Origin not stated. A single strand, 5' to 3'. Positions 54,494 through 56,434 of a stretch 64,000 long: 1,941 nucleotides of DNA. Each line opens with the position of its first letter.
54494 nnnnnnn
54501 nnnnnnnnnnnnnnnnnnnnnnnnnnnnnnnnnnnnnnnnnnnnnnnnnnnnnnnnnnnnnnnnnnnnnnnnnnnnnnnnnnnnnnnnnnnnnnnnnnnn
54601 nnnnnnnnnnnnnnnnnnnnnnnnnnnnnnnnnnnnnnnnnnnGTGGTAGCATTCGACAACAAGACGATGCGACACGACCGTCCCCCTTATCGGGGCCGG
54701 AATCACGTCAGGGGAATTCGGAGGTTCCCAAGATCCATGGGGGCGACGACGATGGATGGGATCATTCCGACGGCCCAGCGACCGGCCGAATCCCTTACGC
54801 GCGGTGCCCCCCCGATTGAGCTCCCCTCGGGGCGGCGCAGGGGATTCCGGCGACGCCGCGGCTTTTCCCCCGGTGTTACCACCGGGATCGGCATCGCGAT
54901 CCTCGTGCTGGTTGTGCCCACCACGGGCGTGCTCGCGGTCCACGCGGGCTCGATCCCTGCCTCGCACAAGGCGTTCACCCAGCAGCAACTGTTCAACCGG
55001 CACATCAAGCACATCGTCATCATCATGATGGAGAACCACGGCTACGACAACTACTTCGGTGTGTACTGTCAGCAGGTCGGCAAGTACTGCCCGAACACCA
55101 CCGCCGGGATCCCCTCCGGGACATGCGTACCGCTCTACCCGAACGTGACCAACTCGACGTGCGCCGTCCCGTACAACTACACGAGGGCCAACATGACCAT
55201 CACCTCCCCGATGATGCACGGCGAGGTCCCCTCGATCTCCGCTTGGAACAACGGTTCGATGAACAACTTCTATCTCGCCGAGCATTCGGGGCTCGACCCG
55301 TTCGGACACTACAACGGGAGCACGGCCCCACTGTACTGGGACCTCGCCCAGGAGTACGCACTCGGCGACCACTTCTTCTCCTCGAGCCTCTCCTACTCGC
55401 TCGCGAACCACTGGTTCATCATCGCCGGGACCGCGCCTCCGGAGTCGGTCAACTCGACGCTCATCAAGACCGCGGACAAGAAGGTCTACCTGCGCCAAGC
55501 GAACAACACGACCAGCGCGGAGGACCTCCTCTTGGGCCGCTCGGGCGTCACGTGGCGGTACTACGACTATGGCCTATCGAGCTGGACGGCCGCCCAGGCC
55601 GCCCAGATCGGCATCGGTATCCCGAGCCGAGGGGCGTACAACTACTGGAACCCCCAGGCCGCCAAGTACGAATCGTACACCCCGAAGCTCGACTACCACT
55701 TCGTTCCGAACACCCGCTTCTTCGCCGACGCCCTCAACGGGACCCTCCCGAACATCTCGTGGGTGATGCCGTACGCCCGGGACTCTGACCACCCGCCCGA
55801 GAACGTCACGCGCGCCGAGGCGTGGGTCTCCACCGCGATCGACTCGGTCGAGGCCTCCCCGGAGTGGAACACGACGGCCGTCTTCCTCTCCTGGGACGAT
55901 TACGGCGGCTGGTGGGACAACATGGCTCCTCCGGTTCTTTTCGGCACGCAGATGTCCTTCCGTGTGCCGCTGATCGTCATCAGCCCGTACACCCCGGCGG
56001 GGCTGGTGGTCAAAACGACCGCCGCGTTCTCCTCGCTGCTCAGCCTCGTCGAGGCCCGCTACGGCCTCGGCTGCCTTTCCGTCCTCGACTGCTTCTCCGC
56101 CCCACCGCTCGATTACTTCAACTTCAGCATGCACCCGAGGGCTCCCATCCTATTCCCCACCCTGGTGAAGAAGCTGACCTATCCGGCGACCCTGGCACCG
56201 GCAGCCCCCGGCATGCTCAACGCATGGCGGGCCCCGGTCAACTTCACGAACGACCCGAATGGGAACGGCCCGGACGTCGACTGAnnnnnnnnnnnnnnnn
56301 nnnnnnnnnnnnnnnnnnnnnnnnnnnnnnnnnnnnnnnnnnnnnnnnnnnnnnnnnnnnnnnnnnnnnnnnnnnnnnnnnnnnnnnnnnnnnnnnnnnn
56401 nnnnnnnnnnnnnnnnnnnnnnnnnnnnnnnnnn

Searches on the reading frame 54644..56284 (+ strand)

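Call 32: search_protein_families(library=pfam, proteins=[window:54644-56284:+])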
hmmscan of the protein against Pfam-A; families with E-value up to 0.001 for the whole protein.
window:54644-56284:+ (546 aa): 1 family
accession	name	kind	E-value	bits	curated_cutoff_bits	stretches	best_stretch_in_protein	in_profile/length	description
PF04185.19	Phosphoesterase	-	1.3e-61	209.2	23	1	121-475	1-355/356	Phosphoesterase family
